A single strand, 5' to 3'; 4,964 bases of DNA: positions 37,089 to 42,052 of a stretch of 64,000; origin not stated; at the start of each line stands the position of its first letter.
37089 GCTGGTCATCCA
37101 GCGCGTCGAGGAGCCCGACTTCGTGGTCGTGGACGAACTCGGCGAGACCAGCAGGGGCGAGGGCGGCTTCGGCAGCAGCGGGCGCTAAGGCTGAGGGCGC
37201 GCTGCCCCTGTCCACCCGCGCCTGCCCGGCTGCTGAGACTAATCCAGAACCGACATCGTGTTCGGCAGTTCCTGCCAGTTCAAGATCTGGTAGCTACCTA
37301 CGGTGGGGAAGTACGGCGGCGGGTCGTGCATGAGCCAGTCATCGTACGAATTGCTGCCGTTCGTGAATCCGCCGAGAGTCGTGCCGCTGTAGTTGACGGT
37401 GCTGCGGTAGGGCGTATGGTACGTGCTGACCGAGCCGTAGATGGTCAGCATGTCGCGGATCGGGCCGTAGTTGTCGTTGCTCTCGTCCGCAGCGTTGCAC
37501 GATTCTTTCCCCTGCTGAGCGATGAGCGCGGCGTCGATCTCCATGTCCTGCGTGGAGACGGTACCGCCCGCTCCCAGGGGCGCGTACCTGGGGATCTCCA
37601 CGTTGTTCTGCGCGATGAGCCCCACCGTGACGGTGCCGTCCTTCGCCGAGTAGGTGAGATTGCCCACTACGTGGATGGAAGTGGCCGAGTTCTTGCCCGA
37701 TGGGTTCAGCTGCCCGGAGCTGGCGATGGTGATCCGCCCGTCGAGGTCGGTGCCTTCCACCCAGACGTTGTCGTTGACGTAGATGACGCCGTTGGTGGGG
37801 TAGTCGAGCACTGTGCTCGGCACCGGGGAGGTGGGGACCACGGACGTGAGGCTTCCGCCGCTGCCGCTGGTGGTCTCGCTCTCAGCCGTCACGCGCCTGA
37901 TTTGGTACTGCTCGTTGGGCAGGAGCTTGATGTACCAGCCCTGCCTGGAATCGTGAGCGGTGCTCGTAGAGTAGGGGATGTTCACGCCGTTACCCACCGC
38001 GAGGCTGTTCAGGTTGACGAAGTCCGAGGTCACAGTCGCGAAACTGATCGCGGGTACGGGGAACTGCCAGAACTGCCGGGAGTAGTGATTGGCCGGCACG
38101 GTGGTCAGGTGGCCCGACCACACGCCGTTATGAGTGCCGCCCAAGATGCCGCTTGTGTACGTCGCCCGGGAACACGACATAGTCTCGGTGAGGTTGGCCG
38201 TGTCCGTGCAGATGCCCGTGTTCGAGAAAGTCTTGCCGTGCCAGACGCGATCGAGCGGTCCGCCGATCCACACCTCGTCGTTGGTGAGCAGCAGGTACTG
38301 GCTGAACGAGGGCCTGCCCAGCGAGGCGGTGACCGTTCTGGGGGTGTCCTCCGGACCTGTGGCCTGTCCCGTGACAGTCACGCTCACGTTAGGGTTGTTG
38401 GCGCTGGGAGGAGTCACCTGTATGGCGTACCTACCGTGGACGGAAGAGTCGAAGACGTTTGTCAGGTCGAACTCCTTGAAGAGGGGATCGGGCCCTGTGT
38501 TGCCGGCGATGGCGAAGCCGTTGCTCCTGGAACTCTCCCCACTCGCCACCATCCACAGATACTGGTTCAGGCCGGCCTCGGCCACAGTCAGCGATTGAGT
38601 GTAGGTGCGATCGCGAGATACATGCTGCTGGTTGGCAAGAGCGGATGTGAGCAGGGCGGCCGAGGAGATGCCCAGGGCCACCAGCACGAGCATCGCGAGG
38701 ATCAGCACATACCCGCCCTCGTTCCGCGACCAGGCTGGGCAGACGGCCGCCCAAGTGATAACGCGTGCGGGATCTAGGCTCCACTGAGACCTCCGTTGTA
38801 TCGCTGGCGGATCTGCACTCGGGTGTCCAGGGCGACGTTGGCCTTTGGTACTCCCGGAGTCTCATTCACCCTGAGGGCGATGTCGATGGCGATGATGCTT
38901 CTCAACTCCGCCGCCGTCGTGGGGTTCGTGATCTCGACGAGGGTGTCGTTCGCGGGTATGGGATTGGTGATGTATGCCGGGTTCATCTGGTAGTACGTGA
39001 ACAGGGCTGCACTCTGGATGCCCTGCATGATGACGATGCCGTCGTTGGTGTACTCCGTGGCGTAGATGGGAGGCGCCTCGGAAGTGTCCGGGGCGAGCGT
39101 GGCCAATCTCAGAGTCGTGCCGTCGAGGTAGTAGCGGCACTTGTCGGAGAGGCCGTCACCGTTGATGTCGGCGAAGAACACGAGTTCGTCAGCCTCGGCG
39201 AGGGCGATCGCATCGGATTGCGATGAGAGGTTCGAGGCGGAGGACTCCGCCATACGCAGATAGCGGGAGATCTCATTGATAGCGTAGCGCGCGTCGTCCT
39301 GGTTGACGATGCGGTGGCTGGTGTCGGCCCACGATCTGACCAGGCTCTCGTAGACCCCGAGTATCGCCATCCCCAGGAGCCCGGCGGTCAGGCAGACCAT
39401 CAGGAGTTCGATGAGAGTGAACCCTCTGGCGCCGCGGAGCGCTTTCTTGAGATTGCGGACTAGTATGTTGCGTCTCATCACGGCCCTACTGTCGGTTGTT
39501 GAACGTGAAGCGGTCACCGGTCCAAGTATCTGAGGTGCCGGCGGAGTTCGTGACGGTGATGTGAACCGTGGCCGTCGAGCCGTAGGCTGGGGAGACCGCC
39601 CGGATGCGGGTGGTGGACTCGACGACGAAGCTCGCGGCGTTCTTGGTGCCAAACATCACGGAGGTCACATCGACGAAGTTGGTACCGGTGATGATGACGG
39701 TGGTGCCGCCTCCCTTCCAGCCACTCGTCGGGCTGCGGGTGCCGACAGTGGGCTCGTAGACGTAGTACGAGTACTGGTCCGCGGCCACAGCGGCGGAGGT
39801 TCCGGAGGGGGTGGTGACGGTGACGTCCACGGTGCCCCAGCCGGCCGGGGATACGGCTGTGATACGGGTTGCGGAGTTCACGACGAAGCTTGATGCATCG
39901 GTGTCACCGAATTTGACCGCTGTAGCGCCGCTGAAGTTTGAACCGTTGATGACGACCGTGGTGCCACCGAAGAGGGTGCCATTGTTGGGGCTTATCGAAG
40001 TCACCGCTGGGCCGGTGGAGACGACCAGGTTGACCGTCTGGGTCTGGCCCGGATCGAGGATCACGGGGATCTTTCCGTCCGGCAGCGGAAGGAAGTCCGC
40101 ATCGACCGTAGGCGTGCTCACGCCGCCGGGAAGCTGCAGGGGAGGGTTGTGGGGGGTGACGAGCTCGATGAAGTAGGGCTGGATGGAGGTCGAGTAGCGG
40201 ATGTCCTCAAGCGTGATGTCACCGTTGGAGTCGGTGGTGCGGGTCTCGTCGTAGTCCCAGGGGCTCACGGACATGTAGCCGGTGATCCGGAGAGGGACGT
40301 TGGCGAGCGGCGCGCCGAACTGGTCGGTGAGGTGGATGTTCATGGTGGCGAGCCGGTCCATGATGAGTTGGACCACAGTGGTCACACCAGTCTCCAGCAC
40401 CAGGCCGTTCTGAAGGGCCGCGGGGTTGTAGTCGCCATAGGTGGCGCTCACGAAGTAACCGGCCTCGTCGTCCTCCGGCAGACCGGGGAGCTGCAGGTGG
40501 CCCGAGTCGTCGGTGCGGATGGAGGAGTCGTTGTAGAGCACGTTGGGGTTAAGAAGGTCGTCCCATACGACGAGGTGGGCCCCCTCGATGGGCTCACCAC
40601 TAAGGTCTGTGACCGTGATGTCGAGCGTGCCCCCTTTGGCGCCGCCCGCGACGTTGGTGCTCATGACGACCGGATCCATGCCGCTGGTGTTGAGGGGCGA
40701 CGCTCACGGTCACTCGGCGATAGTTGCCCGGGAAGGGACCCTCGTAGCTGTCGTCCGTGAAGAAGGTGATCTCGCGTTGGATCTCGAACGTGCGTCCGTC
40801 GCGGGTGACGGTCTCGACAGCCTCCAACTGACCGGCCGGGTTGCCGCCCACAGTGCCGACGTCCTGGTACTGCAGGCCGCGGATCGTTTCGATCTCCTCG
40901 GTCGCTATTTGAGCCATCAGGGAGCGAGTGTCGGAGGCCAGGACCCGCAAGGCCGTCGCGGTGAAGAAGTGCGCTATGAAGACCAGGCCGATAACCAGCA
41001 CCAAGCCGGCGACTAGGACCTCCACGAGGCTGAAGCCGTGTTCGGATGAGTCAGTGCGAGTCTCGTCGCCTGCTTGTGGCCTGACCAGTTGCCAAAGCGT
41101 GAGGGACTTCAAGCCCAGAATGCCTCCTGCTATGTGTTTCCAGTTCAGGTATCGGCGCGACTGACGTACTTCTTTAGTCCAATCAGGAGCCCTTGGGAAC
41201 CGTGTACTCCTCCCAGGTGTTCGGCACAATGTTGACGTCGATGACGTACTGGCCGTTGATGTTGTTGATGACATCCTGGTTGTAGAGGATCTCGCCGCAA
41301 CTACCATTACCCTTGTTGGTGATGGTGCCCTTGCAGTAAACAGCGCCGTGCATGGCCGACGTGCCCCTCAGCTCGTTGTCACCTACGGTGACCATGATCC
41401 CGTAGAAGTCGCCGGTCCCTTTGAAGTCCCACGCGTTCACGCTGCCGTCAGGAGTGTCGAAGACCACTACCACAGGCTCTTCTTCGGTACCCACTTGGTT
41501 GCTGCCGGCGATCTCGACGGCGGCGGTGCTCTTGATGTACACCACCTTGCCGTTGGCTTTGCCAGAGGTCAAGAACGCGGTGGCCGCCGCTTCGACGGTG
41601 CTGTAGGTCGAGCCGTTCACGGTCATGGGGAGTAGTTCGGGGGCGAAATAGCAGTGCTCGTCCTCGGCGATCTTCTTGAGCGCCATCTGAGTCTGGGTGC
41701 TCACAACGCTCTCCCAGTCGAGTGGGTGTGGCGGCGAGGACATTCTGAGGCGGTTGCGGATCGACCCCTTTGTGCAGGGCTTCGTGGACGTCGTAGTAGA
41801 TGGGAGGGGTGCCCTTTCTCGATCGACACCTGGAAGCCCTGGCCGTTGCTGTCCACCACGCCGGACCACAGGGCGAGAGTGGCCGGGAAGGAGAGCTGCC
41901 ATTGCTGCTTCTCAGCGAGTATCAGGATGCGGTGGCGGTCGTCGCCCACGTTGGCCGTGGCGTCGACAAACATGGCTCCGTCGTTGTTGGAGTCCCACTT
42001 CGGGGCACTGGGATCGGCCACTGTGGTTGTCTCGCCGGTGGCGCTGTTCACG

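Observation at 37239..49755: Pilin-only super-locus: two major pilins plus three ordered minor-pilin sets, with no assembly machinery in cis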

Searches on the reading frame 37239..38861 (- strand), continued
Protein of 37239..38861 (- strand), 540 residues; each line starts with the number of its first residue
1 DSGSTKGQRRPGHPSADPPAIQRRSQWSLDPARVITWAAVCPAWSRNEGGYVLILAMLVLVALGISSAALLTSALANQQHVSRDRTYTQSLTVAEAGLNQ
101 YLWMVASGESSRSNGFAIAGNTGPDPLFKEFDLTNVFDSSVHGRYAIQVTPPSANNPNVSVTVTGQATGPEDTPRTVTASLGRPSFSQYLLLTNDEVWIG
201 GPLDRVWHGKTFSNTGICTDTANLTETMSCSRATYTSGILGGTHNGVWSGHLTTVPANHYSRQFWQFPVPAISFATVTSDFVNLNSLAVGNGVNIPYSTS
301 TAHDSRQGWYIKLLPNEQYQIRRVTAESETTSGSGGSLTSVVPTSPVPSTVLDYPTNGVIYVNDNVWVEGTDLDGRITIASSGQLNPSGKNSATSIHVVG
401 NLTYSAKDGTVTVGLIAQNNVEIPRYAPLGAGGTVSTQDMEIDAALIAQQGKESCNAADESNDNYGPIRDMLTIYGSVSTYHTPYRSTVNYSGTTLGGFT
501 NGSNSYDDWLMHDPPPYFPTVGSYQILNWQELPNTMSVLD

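Call 56: search_protein_families(library=pfam, max_evalue=0.05, proteins=[L017:2708-4300:-, L017:2027-2692:-, L017:849-2024:-, L004:4646-5176:-, L004:3891-4649:-, L004:3221-3841:-, L004:2223-3224:-, L004:5929-6573:-, L004:6708-7190:-])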
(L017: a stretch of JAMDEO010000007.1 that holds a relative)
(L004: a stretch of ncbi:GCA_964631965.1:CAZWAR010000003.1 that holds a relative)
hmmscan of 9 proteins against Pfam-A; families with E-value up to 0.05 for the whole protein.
L017:2708-4300:- (531 aa): 1 family
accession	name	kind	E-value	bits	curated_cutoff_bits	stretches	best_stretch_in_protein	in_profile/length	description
PF07963.17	N_methyl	-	6.6e-06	25.9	21.2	1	35-57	4-26/27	Prokaryotic N-terminal methylation motif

L017:2027-2692:- (222 aa): 1 family
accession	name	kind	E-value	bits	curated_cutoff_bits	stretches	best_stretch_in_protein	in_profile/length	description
PF07963.17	N_methyl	-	0.015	15.3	21.2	1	17-40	4-27/27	Prokaryotic N-terminal methylation motif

L017:849-2024:- (392 aa): 2 families
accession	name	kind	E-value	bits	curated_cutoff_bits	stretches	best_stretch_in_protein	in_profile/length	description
PF14341.11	PilX_N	-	0.0083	16.5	25.5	1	10-58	2-50/51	PilX N-terminal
PF06024.17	Orf78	-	0.045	14.5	29.4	0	6-43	57-94/101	Orf78 (ac78)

L004:4646-5176:- (176 aa): 1 family
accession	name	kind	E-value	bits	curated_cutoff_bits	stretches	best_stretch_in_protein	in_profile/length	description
PF07963.17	N_methyl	-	8.5e-06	25.6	21.2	1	25-48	3-26/27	Prokaryotic N-terminal methylation motif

L004:3891-4649:- (252 aa): 1 family
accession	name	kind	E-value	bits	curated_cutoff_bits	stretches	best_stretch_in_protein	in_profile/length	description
PF07963.17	N_methyl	-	0.0046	16.9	21.2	1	16-38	4-26/27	Prokaryotic N-terminal methylation motif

L004:3221-3841:- (206 aa): 1 family
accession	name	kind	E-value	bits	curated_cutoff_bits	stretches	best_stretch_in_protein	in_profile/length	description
PF07963.17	N_methyl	-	0.016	15.2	21.2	1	18-39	5-26/27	Prokaryotic N-terminal methylation motif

L004:2223-3224:- (333 aa): 0 families

L004:5929-6573:- (214 aa): 25 families
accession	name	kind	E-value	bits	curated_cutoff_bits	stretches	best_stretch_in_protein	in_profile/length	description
PF13432.12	TPR_16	-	3.4e-14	53.4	32.7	2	45-103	7-65/65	Tetratricopeptide repeat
PF13428.12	TPR_14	-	6.9e-12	45.2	23.5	2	46-77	12-43/44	Tetratricopeptide repeat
PF07719.23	TPR_2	-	1.1e-11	44.3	27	1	74-101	6-33/34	Tetratricopeptide repeat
PF14559.12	TPR_19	-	2.4e-11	44.2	25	1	45-104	1-60/68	Tetratricopeptide repeat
PF13181.12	TPR_8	-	2.9e-08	33.7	25.7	0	137-164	1-28/34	Tetratricopeptide repeat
PF13414.12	TPR_11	-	4.7e-08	33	26.8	0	47-80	6-39/42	TPR repeat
PF13424.12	TPR_12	-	8.3e-08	32.8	30.1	1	72-134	5-75/77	Tetratricopeptide repeat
PF00515.34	TPR_1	-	8.5e-07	29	27.8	0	75-100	7-32/34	Tetratricopeptide repeat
PF13176.12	TPR_7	-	9.5e-07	28.9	27.9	0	75-102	5-34/36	Tetratricopeptide repeat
PF13431.12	TPR_17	-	6.9e-06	26.4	24.4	0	57-89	1-33/34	Tetratricopeptide repeat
PF24575.1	TPR_Slam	-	2.2e-05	25.3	35.2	1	39-88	51-100/104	Surface lipoprotein assembly modifier, N-terminal TPR repeats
PF23914.1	TPR_CcmH_CycH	-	0.00018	21.8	42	0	47-93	99-145/158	Cytochrome c-type biogenesis protein H TPR domain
PF25062.1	ARM_TT21_N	-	0.00019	21.6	40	1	39-178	67-209/222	Tetratricopeptide repeat protein 21 N-terminal ARM repeat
PF13174.12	TPR_6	-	0.00028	21.8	26.3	0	42-67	6-32/33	Tetratricopeptide repeat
PF13374.12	TPR_10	-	0.00031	21.1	27.5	1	75-98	8-31/42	Tetratricopeptide repeat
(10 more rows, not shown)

L004:6708-7190:- (160 aa): 1 family
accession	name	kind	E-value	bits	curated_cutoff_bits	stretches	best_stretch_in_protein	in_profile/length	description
PF07963.17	N_methyl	-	2.9e-09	36.6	21.2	1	9-35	1-27/27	Prokaryotic N-terminal methylation motif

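Call 74: find_encoding_contigs(protein=P0032, flank=10000, max_places=1)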
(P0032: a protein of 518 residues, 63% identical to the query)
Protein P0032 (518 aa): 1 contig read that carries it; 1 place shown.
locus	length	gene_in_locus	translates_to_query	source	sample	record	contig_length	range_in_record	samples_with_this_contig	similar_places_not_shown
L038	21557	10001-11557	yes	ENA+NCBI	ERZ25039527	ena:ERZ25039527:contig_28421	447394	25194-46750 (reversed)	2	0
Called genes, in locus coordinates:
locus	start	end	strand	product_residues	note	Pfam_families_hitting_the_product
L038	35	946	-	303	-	PF00551:Formyl_trans_N, PF02911:Formyl_trans_C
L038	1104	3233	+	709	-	PF07676:PD40 (faint), PF26549:Tricorn_N (faint), PF04122:CW_binding_2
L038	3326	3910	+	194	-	PF00196:GerE (faint), PF04542:Sigma70_r2, PF08281:Sigma70_r4_2, PF04545:Sigma70_r4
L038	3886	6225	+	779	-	PF25852:DUF6242_C (faint), PF14870:PSII_BNR (faint), PF15902:Sortilin-Vps10 (faint), PF13088:BNR_2 (faint), PF02012:BNR (faint)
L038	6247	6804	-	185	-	PF19638:DUF6141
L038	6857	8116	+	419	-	PF07690:MFS_1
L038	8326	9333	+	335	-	PF13620:CarboxypepD_reg (faint), PF02369:Big_1 (faint)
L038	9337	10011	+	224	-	PF07963:N_methyl (weak)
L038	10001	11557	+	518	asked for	-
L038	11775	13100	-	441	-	PF00155:Aminotran_1_2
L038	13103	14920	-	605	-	PF17297:PEPCK_N, PF00821:PEPCK_GTP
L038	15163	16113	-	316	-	PF01116:F_bP_aldolase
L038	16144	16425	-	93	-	PF18905:DUF5661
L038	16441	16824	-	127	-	-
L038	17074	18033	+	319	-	-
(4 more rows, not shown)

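Call 75: find_encoding_contigs(protein=P0084, flank=10000, max_places=1)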
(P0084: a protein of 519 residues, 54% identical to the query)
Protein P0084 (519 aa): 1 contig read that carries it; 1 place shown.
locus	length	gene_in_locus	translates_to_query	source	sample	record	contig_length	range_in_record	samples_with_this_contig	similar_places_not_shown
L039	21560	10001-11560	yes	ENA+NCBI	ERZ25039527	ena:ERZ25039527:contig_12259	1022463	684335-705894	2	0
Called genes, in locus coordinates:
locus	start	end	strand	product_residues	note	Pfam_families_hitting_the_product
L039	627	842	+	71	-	PF15919:HicB_lk_antitox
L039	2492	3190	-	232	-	-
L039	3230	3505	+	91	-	-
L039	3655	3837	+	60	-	-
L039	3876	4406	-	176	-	-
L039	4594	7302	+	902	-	PF01590:GAF, PF13185:GAF_2, PF13492:GAF_3, PF00990:GGDEF, PF01966:HD, PF13487:HD_5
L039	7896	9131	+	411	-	PF13620:CarboxypepD_reg (weak)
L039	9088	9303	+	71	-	-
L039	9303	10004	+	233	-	PF07963:N_methyl (weak)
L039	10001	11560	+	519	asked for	-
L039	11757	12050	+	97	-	-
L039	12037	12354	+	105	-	-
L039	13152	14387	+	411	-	PF03062:MBOAT, PF13813:MBOAT_2 (weak)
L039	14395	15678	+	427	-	-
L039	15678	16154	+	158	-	PF00383:dCMP_cyt_deam_1, PF14437:MafB19-deam, PF14439:Bd3614-deam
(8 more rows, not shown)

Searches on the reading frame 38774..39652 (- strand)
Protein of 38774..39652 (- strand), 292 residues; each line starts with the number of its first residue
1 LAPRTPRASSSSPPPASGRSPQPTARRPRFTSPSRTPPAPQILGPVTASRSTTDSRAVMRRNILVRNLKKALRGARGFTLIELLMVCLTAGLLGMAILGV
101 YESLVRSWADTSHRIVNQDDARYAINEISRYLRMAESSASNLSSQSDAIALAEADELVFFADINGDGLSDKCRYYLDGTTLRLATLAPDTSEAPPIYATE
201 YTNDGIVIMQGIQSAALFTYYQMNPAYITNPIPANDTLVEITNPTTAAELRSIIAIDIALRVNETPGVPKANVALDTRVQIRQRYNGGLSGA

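Call 4: search_protein_families(library=pfam, max_evalue=0.1, proteins=[window:38774-39652:-])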
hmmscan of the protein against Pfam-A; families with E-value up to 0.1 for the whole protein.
window:38774-39652:- (292 aa): 1 family
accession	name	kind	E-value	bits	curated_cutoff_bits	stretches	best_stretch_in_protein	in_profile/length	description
PF07963.17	N_methyl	-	0.0029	17.5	21.2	1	73-97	2-26/27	Prokaryotic N-terminal methylation motif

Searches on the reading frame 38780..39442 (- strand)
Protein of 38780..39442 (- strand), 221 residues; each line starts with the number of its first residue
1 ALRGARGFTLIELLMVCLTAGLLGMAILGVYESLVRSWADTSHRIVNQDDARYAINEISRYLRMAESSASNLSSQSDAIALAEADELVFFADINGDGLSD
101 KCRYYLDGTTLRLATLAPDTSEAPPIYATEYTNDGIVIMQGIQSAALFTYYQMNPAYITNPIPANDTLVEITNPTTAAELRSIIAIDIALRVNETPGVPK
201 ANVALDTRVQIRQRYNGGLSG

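Call 64: search_solved_structures(query=A4, max_evalue=10, show_alignments=1)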
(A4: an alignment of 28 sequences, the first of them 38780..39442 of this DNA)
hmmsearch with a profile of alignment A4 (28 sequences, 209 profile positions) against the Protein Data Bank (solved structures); distinct sequences matched with E-value up to 10: 22.
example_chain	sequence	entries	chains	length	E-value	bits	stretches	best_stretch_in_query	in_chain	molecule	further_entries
7tgg_A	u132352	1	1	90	4.2e-06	29.7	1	1-55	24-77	Geopilin domain 1 protein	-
9egp_A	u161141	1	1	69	1.8e-05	27.6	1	1-40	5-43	Geopilin domain 1 protein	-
9lab_B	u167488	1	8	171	3.1e-05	26.8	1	1-35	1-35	MSHA major pilin subunit MshA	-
9laa_A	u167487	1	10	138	8.4e-05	25.4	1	2-36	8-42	Type IV pilin protein PilA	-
2m7g_A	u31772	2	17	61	0.00062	22.6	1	7-55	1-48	Geopilin domain 1 protein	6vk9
8pfb_G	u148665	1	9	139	0.0011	21.8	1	7-61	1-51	Type IV pilin PilE1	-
5kua_A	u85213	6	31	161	0.0099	18.7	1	7-36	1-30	pilin | Neisseria meningitidis PilE variant SB-GATDH | Neisseria meningitidis PilE, SB-DATDH variant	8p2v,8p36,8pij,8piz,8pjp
1ay2_A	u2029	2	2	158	0.026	17.3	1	7-35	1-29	TYPE 4 PILIN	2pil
8p3b_A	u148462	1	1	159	0.026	17.3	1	7-36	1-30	Fimbrial protein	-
2hi2_A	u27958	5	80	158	0.028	17.2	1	7-36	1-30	Fimbrial protein | PilA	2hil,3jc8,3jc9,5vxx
8uhf_A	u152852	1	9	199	0.041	16.7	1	7-70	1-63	Toxin co-regulated pilin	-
6xxe_A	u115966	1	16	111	0.064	16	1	7-45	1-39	Uncharacterized protein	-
8tum_e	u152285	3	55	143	0.065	16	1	7-33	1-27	Type IV major pilin protein PilA | Pilin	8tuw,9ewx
6gv9_A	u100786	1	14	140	0.07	15.9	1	7-39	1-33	Prepilin peptidase-dependent protein D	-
1oqw_A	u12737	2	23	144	0.077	15.8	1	7-33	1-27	Fimbrial protein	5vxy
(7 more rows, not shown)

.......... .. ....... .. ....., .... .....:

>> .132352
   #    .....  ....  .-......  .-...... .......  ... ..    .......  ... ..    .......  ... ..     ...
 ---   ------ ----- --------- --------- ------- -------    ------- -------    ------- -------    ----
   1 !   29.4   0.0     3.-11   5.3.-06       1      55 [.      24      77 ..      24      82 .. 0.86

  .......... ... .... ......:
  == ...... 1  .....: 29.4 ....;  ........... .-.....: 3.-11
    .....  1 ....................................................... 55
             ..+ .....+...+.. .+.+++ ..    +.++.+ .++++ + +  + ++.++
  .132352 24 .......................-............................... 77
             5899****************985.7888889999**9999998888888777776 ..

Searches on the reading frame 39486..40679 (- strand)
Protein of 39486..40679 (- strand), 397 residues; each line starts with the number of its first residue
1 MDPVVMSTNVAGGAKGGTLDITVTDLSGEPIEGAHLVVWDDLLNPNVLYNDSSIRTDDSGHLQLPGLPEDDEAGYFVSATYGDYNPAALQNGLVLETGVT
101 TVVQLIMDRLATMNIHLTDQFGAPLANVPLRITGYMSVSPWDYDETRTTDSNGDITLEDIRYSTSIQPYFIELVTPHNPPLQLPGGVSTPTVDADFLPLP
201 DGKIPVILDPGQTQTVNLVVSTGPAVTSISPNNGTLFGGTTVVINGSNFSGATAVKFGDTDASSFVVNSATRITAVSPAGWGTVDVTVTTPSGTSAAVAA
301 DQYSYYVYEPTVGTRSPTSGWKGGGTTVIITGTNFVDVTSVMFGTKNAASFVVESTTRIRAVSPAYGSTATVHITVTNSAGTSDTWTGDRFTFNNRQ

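Call 4: search_protein_families(library=pfam, max_evalue=0.1, proteins=[window:39486-40679:-])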
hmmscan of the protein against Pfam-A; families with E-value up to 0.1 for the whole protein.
window:39486-40679:- (397 aa): 5 families
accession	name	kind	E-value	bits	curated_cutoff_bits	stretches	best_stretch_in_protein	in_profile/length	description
PF01833.30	TIG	-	2.3e-20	72.8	20.9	2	224-305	1-84/84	IPT/TIG domain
PF20144.5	TIG_SUH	-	5.5e-05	23.7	24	0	226-279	4-54/94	TIG domain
PF17802.7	SpaA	-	0.0059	17.2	23.1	0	19-70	3-52/91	Prealbumin-like fold domain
PF17789.7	MG4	-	0.023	15.4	24.7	0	113-157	18-58/95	Macroglobulin domain MG4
PF05688.17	BIg21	-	0.062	14.3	27.4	0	112-138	5-31/109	Bacterial Immunoglobulin-like 21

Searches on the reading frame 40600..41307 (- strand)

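Call 4: search_protein_families(library=pfam, max_evalue=0.1, proteins=[window:40600-41307:-])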
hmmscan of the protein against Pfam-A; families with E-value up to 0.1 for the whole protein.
window:40600-41307:- (235 aa): 1 family
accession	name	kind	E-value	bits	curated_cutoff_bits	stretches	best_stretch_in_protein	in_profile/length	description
PF07963.17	N_methyl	-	0.0016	18.3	21.2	1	88-110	3-25/27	Prokaryotic N-terminal methylation motif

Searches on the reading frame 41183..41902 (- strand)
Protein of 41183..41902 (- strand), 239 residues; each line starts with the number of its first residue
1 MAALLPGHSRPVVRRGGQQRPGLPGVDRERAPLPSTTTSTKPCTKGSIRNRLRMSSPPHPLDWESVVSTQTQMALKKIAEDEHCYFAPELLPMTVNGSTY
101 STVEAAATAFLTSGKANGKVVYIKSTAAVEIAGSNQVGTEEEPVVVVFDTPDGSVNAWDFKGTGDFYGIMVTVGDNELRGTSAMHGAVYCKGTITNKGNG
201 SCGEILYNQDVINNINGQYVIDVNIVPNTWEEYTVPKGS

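Call 4: search_protein_families(library=pfam, max_evalue=0.1, proteins=[window:41183-41902:-])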
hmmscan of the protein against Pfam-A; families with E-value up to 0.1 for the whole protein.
window:41183-41902:- (239 aa): 1 family
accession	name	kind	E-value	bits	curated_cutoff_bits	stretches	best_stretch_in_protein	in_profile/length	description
PF10833.13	DUF2572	-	0.067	13.3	23.8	1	160-231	149-216/219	Protein of unknown function (DUF2572)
